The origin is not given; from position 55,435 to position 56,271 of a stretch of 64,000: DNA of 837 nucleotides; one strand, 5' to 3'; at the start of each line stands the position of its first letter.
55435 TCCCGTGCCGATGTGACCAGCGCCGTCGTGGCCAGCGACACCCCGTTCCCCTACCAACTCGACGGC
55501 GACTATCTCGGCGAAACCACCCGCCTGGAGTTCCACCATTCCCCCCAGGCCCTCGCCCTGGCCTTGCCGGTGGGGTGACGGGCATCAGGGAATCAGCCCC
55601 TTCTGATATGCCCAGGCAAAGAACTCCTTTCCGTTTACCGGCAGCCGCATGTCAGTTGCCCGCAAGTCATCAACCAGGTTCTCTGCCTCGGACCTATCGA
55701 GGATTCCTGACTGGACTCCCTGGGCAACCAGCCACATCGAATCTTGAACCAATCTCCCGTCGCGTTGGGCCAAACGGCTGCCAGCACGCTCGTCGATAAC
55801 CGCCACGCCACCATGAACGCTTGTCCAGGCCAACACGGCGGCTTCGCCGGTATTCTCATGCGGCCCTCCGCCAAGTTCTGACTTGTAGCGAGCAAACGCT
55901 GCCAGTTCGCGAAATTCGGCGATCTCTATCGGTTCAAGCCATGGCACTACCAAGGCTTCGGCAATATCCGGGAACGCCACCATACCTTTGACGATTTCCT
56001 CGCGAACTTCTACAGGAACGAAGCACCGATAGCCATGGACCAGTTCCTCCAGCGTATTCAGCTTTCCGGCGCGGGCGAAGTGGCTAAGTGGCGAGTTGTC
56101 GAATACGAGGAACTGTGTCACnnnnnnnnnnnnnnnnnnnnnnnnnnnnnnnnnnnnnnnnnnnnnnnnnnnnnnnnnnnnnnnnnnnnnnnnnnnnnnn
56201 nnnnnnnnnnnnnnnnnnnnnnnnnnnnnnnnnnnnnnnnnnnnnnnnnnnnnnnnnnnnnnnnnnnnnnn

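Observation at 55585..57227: Two-gene module: XRE-HTH + ImmA/IrrE protease + UPF0175-like tail, translationally coupled to a DUF3368 PIN nuclease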

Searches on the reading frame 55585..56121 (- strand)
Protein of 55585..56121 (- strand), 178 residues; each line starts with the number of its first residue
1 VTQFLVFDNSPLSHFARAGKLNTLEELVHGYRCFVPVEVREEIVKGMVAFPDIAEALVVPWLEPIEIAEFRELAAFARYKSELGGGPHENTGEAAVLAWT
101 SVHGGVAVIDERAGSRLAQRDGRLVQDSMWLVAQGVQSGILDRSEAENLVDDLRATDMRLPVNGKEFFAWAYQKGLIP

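Call 3: search_protein_families(library=pfam, proteins=[window:55585-56121:-], max_evalue=1)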
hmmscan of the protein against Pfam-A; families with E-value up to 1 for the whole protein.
window:55585-56121:- (178 aa): 1 family
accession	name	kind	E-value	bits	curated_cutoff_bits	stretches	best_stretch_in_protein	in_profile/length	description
PF11848.13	DUF3368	-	0.087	13.2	27.3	1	130-161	6-35/46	Domain of unknown function (DUF3368)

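Call 4: search_protein_families(library=ncbifam, proteins=[window:55585-56121:-], max_evalue=1)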
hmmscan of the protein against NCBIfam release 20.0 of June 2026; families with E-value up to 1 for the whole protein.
window:55585-56121:- (178 aa): 0 families

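Call 5: search_protein_families(library=padloc, proteins=[window:55585-56121:-], max_evalue=1)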
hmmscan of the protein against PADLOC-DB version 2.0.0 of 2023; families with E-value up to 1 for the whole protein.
window:55585-56121:- (178 aa): 4 families
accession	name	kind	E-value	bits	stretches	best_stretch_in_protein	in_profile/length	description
PDLC05071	PDC-S70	-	4.2e-10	38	1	5-160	3-145/161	-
PDLC05073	PDC-S70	-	3e-09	35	1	5-155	3-141/162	-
PDLC05070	PDC-S70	-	7.6e-08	30.6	1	1-160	1-147/161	-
PDLC05068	PDC-S70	-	0.0004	18.9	1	5-122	3-110/125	-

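Call 6: find_homologous_proteins(query=window:55585-56121:-)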
Query window:55585-56121:- (178 aa): 138 proteins with E <= 0.001 among 723 candidates; the best 120 are listed.
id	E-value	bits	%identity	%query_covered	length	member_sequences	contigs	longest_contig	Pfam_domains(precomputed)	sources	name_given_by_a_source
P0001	1.9e-113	394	100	100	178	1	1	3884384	PF11848.14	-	-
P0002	3.7e-95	335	85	100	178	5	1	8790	PF11848.14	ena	-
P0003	1.8e-94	332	83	100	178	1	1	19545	PF11848.14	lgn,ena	-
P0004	3.5e-93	328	84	99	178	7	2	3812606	PF11848.14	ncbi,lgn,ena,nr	ncbi:MAG: hypothetical protein OXN95_12865 [bacterium]|nr:hypothetical protein [bacterium]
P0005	7.6e-90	317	79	100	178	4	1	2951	PF11848.14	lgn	-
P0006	3.0e-89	315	81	100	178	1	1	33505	PF11848.14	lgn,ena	-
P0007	1.7e-87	310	79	100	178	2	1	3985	PF11848.14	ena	-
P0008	4.0e-78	279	69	100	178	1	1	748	PF11848.14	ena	-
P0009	1.8e-77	277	69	100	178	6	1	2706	PF11848.14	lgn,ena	-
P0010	2.5e-75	270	67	100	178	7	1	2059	PF11848.14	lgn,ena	-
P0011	8.7e-75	268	67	98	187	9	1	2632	PF11848.14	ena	-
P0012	2.0e-74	267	65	100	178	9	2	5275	PF11848.14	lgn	-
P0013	3.6e-73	263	66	100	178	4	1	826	PF11848.14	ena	-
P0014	8.4e-73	262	66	100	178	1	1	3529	PF11848.14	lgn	-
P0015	5.6e-72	259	66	100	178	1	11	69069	PF11848.14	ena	-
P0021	2.8e-70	254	65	98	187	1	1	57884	PF11848.14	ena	-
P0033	5.1e-65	237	62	99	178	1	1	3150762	PF11848.14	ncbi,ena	-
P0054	3.6e-61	224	58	100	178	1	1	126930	PF11848.14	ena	-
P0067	2.3e-57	212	55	98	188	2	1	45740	PF11848.14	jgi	jgi:predicted nucleic acid-binding protein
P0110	6.6e-52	194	53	97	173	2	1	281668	PF11848.14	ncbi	-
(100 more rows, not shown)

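Call 22: predict_structure(alignment_id=A1)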
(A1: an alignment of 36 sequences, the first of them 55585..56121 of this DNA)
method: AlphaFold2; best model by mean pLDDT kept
length: 178 residues; sequences in the alignment: 36
mean_pLDDT: 93.9   pTM: 0.89
mean pLDDT of the five models: 93.9, 93.6, 93.6, 93.2, 92.7
residues with pLDDT >= 90: 157; 70-90: 19; 50-70: 2; < 50: 0
segments of 3 or more residues with pLDDT < 50: none
pLDDT, mean of each block of 10 residues (from residue 1): 87 97 96 97 96 96 97 97 89 97 96 93 95 93 96 92 90 83
secondary structure, 60 per line:
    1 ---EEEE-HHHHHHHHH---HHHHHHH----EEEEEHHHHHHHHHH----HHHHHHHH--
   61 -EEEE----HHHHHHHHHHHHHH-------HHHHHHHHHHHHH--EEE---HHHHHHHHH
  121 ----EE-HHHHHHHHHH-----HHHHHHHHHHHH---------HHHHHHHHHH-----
elements in order: E4-7 H9-17 H21-27 E32-36 H37-46 H51-58 E62-65 H70-83 H91-103 E106-108 H112-120 H128-137 H143-154 H164-173

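Call 25: fold_search(model_id=the predicted structure, library=pdb)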
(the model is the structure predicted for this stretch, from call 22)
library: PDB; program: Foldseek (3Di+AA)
matches with E <= 10: 833; with E <= 0.001: 11
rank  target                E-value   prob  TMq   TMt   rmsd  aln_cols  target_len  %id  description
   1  5ed0_A                4.3e-04  1.00  0.48  0.61   3.9       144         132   14  Structure of the Shigella flexneri VapC mutant D7N (released 2016-02-17)
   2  1y82_B                5.1e-04  1.00  0.57  0.67   4.6       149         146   11  Conserved hypothetical protein Pfu-367848-001 from Pyrococcus furiosus (released 2005-01-25)
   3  1ye5_A                5.4e-04  1.00  0.54  0.65   3.9       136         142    9  Crystal structure of hypothetical protein of unknown function from pyrococcus horikoshii OT3 (released 2005-05-17)
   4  1y82_A                6.4e-04  1.00  0.60  0.71   3.8       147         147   10  Conserved hypothetical protein Pfu-367848-001 from Pyrococcus furiosus (released 2005-01-25)
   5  5ecd_A                6.4e-04  1.00  0.47  0.60   4.0       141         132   14  Structure of the Shigella flexneri VapC mutant D98N crystal form 1 (released 2016-02-17)
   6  5ecw_A                7.2e-04  1.00  0.50  0.64   3.6       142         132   13  Structure of the Shigella flexneri VapC mutant D7A (released 2016-02-17)
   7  8rd3_B                7.2e-04  1.00  0.51  0.43   5.4       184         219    9  Crystal structure of Saccharomyces cerevisiae Nmd4 protein bound to Upf1 helicase domain (released 2024-08-14)
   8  5h4g_A                7.7e-04  1.00  0.56  0.67   3.8       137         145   10  Structure of PIN-domain protein (VapC4 toxin) from Pyrococcus horikoshii determined at 1.77 A resolution (released 2016-11-23)
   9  3h87_A                7.7e-04  1.00  0.52  0.66   5.0       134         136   12  Rv0301 Rv0300 Toxin Antitoxin Complex from Mycobacterium tuberculosis (released 2009-05-05)
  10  1ye5_B                8.1e-04  1.00  0.57  0.67   3.9       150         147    9  Crystal structure of hypothetical protein of unknown function from pyrococcus horikoshii OT3 (released 2005-05-17)
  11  1v96_A                8.6e-04  1.00  0.57  0.67   4.2       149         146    8  Crystal structure of hypothetical protein of unknown function from pyrococcus horikoshii OT3 (released 2005-02-01)
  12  1y82_D                1.1e-03  1.00  0.55  0.68   4.0       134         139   10  Conserved hypothetical protein Pfu-367848-001 from Pyrococcus furiosus (released 2005-01-25)
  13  5ecw_B                1.2e-03  1.00  0.45  0.61   4.4       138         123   10  Structure of the Shigella flexneri VapC mutant D7A (released 2016-02-17)
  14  1o4w                  1.2e-03  1.00  0.47  0.64   4.0       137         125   13  CRYSTAL STRUCTURE OF a PIN (PILT N-TERMINUS) DOMAIN CONTAINING PROTEIN (AF0591) FROM ARCHAEOGLOBUS FULGIDUS AT 1.90 A RE (released 2003-07-29)
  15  5h4g_B                1.4e-03  1.00  0.55  0.68   3.8       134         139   10  Structure of PIN-domain protein (VapC4 toxin) from Pyrococcus horikoshii determined at 1.77 A resolution (released 2016-11-23)
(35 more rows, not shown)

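Call 30: find_encoding_contigs(protein=P0004, flank=6000, max_places=3)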
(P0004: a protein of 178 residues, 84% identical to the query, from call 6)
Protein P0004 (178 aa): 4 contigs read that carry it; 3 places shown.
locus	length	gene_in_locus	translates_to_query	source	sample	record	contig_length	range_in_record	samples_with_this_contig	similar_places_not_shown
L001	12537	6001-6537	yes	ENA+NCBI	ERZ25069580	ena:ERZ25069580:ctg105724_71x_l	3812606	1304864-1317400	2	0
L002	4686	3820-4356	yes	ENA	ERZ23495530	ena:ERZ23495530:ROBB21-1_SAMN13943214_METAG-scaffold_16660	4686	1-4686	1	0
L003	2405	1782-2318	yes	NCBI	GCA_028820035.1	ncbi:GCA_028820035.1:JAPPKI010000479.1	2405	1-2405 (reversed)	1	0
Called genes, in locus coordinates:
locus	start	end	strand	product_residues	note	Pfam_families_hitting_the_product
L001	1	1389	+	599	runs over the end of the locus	-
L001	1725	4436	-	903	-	PF02384:N6_Mtase (weak), PF01170:UPF0020 (faint)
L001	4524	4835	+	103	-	PF21748:UPF0150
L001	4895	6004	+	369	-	PF12844:HTH_19, PF13560:HTH_31, PF01381:HTH_3, PF06114:Peptidase_M78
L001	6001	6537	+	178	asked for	PF11848:DUF3368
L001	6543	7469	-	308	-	PF00781:DAGK_cat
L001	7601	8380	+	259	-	PF01012:ETF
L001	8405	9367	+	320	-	PF01012:ETF, PF00766:ETF_alpha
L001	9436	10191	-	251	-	-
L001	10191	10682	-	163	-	PF11290:DUF3090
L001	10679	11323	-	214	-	PF00300:His_Phos_1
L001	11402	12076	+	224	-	PF03167:UDG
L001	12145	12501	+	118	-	-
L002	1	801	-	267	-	?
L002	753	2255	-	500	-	-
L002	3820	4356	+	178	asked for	PF11848:DUF3368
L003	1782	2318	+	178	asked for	PF11848:DUF3368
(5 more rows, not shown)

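Call 31: find_encoding_contigs(protein=P0033, flank=6000, max_places=2)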
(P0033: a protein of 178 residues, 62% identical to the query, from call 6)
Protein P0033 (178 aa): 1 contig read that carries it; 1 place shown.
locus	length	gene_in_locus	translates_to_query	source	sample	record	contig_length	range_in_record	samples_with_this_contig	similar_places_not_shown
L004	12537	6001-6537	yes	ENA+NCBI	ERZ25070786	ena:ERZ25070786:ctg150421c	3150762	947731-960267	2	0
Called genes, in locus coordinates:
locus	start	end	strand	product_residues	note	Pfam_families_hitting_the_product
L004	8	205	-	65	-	-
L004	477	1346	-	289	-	-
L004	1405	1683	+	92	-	-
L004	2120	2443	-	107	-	-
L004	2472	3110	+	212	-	-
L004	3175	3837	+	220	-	-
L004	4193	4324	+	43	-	-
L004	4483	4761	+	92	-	-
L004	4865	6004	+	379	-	PF12844:HTH_19 (weak), PF13560:HTH_31, PF01381:HTH_3, PF06114:Peptidase_M78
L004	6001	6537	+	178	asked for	PF11848:DUF3368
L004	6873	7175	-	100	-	-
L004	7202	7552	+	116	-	-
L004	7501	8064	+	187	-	PF08808:RES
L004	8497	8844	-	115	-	PF08843:AbiEii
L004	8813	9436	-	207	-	-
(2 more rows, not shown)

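Call 32: find_encoding_contigs(protein=P0110, flank=6000, max_places=2)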
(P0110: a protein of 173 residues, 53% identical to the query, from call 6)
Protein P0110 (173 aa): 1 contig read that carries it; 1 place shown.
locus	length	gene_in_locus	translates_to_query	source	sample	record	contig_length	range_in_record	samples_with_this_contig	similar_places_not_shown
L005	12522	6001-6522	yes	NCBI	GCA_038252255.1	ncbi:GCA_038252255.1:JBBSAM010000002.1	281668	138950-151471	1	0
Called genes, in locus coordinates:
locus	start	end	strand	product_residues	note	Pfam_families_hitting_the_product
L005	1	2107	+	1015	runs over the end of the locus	PF04851:ResIII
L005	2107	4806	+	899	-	PF01555:N6_N4_Mtase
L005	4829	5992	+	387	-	PF01381:HTH_3, PF13560:HTH_31, PF06114:Peptidase_M78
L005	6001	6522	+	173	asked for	PF11848:DUF3368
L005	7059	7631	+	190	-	-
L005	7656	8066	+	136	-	-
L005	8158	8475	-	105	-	PF01934:HepT-like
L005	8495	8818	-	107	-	PF01909:NTP_transf_2, PF18765:Polbeta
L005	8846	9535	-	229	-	-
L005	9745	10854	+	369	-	PF02661:Fic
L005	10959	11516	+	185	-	PF07929:PRiA4_ORF3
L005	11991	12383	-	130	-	PF01850:PIN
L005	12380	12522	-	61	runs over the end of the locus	-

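Call 35: search_protein_families(library=pfam, alignment_id=A1, max_evalue=1)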
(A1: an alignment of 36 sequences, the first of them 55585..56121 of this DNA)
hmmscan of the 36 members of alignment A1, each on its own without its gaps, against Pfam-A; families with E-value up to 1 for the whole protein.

A. member 1, window:55585-56121:- (178 aa): 1 family
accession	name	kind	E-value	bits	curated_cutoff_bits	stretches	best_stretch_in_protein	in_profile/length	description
PF11848.13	DUF3368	-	0.087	13.2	27.3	1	130-161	6-35/46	Domain of unknown function (DUF3368)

B. families by the number of members that match (of 36 scanned): 12 families
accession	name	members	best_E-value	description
PF11848.13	DUF3368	29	8.1e-06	Domain of unknown function (DUF3368)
PF14019.11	DUF4235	2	0.051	Protein of unknown function (DUF4235)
PF19275.4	HflX_C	1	0.11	HflX C-terminal domain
PF01850.27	PIN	1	0.12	PIN domain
PF23976.1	DUF7302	1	0.13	Family of unknown function (DUF7302)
PF11314.13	DUF3117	1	0.14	Protein of unknown function (DUF3117)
PF02962.20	CHMI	1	0.15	5-carboxymethyl-2-hydroxymuconate isomerase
PF19130.5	DUF5813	1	0.16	Family of unknown function (DUF5813)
PF11065.13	DUF2866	1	0.18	Protein of unknown function (DUF2866)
PF13606.12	Ank_3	1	0.21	Ankyrin repeat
PF02511.20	Thy1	1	0.25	Thymidylate synthase complementing protein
PF00610.27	DEP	1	0.28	Domain found in Dishevelled, Egl-10, and Pleckstrin (DEP)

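Call 47: search_dna_similar(query=window:55585-56121:-, collection=plasmids, mode=protein, max_evalue=1, max_rows=30)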
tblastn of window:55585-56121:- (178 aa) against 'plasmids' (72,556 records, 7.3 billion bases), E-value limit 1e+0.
Records with a match: 11; places in all: 11; records where one place covers at least 80% of the query: 10.
Best place of each record, by identity: <60% 11.
By first word of the organism name: Tsukamurella 1; Halolamina 1; Halorarius 1; Halorubrum 1; Halobellus 1; Natrononativus 1; Natronococcus 1; haloarchaeon 1; Natrinema 1; Halomontanus 1; and 1 more.
By predicted mobility (MOB-suite, as given by PLSDB): non-mobilizable 11.
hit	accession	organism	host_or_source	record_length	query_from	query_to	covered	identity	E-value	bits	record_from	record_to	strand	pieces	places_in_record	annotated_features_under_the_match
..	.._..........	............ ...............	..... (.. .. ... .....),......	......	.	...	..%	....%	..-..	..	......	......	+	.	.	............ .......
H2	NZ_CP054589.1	Halolamina sp. CBA1230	solar salt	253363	6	157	85%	26.0%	4e-5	50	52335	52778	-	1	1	DUF3368 domain-containing protein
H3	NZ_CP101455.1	Halorarius litoreus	cell culture,saline-alkali soil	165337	6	151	82%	27.0%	3e-5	50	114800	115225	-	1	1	DUF3368 domain-containing protein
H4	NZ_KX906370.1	Halorubrum lacusprofundi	water sample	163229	6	147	80%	27.5%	5e-1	38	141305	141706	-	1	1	twitching motility protein PilT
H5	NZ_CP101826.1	Halobellus ramosii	cell cuture,a brine sample of the ...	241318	6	151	82%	25.7%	1e-5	52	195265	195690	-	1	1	DUF3368 domain-containing protein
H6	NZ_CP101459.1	Natrononativus amylolyticus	cell culture,sediment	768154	6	151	82%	25.5%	2e-3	45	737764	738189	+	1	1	DUF3368 domain-containing protein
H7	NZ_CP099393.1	Natronococcus sp. CG52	cell culture,salt lake sediment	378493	6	153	83%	24.2%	1e-2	43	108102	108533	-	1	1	DUF3368 domain-containing protein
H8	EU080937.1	haloarchaeon TuA4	-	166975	6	153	83%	24.0%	2e-2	42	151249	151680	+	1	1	record has no annotation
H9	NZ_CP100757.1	Natrinema gelatinilyticum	marine sediment,sediment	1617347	6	151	82%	24.3%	2e-4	48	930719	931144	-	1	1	record has no annotation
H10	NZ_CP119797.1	Halomontanus rarus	cell culture,sediment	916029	6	153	83%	23.7%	4e-2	41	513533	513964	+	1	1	DUF3368 domain-containing protein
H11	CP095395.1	Natribaculum longum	cell culture,saline soil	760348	6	153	83%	23.5%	2e-2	42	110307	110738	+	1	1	none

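Call 48: get_annotated_region(hit=H2, flank=2500)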
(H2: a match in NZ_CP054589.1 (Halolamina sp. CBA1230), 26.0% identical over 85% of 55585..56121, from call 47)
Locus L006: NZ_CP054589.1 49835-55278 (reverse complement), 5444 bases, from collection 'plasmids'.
description: Halolamina sp. CBA1230 plasmid pCBA1230-02, complete sequence
organism: Halolamina sp. CBA1230 (NCBI taxid 1853690)
taxonomy: Archaea; Euryarchaeota; Halobacteria; Halobacteriales; Haloferacaceae; Halolamina; Halolamina sp. CBA1230
host: -; source: solar salt; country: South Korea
typing (MOB-suite, as given by PLSDB): non-mobilizable; mating-pair formation MPF_T
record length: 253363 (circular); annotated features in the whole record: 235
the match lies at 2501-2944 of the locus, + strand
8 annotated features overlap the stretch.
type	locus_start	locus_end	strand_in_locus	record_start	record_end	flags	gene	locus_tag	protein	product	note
CDS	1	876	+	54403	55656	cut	-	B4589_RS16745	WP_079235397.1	RNA-guided endonuclease TnpB family protein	-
CDS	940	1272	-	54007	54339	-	-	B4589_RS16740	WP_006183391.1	hypothetical protein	-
CDS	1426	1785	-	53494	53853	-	-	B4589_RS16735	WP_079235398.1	helix-turn-helix domain-containing protein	-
CDS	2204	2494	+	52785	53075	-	-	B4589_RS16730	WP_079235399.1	UPF0175 family protein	-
CDS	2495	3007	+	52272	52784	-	-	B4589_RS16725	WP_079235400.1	DUF3368 domain-containing protein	-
CDS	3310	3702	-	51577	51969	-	-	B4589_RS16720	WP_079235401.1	helix-turn-helix domain-containing protein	-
CDS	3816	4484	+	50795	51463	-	-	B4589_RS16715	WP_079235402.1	hypothetical protein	-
CDS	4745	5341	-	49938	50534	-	-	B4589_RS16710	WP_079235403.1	hypothetical protein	-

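Call 49: get_annotated_region(hit=H5, flank=2500)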
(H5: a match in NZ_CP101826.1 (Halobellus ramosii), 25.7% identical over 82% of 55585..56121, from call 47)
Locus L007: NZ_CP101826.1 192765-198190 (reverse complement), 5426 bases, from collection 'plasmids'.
description: Halobellus ramosii strain DSM 26177 plasmid unnamed1, complete sequence
organism: Halobellus ramosii (NCBI taxid 1379040)
taxonomy: Archaea; Euryarchaeota; Halobacteria; Halobacteriales; Haloferacaceae; Halobellus; Halobellus ramosii
host: -; source: cell cuture,a brine sample of the inland hypersaline lake Fuente de Piedra; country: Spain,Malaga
typing (MOB-suite, as given by PLSDB): non-mobilizable; mating-pair formation MPF_T
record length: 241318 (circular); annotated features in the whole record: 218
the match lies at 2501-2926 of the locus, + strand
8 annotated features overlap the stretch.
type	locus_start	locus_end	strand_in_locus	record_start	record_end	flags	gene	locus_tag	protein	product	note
CDS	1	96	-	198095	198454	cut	-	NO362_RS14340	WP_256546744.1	hypothetical protein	-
CDS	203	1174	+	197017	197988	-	-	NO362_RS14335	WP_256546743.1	hypothetical protein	-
CDS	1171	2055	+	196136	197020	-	-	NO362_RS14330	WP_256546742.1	plasmid pRiA4b ORF-3 family protein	-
CDS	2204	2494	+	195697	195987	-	-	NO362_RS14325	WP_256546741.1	UPF0175 family protein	-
CDS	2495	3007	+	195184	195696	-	-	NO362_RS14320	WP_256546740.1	DUF3368 domain-containing protein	-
CDS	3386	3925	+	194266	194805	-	-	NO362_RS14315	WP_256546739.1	ArsR family transcriptional regulator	-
CDS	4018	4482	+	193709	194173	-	-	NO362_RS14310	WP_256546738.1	hypothetical protein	-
CDS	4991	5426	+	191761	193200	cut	-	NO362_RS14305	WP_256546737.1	DUF58 domain-containing protein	-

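Call 50: get_annotated_region(hit=H1, flank=4000)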
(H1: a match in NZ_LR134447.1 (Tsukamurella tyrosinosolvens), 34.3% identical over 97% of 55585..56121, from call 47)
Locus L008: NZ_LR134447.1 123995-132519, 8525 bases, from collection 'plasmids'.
description: Tsukamurella tyrosinosolvens strain NCTC13231 plasmid 5, complete sequence
organism: Tsukamurella tyrosinosolvens (NCBI taxid 57704)
taxonomy: Bacteria; Actinomycetota; Actinomycetes; Mycobacteriales; Tsukamurellaceae; Tsukamurella; Tsukamurella tyrosinosolvens
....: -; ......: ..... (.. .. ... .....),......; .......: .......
typing (MOB-suite, as given by PLSDB): non-mobilizable
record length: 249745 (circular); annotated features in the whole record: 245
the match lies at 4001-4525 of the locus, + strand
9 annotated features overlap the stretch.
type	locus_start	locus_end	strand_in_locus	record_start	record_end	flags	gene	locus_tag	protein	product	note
CDS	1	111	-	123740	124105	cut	-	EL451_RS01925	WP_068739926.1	VOC family protein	-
CDS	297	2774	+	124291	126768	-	-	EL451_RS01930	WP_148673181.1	hypothetical protein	-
CDS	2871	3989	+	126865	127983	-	-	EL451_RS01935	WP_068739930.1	helix-turn-helix transcriptional regulator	-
CDS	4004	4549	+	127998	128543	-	-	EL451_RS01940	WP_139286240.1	hypothetical protein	-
CDS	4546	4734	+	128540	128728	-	-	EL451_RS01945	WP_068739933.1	antitoxin VbhA family protein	-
CDS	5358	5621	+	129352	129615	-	-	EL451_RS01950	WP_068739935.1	hypothetical protein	-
CDS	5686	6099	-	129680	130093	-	-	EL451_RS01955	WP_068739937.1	hypothetical protein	-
CDS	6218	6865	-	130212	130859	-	-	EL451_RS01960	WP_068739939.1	hypothetical protein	-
CDS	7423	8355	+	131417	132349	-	-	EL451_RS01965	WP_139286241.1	hypothetical protein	-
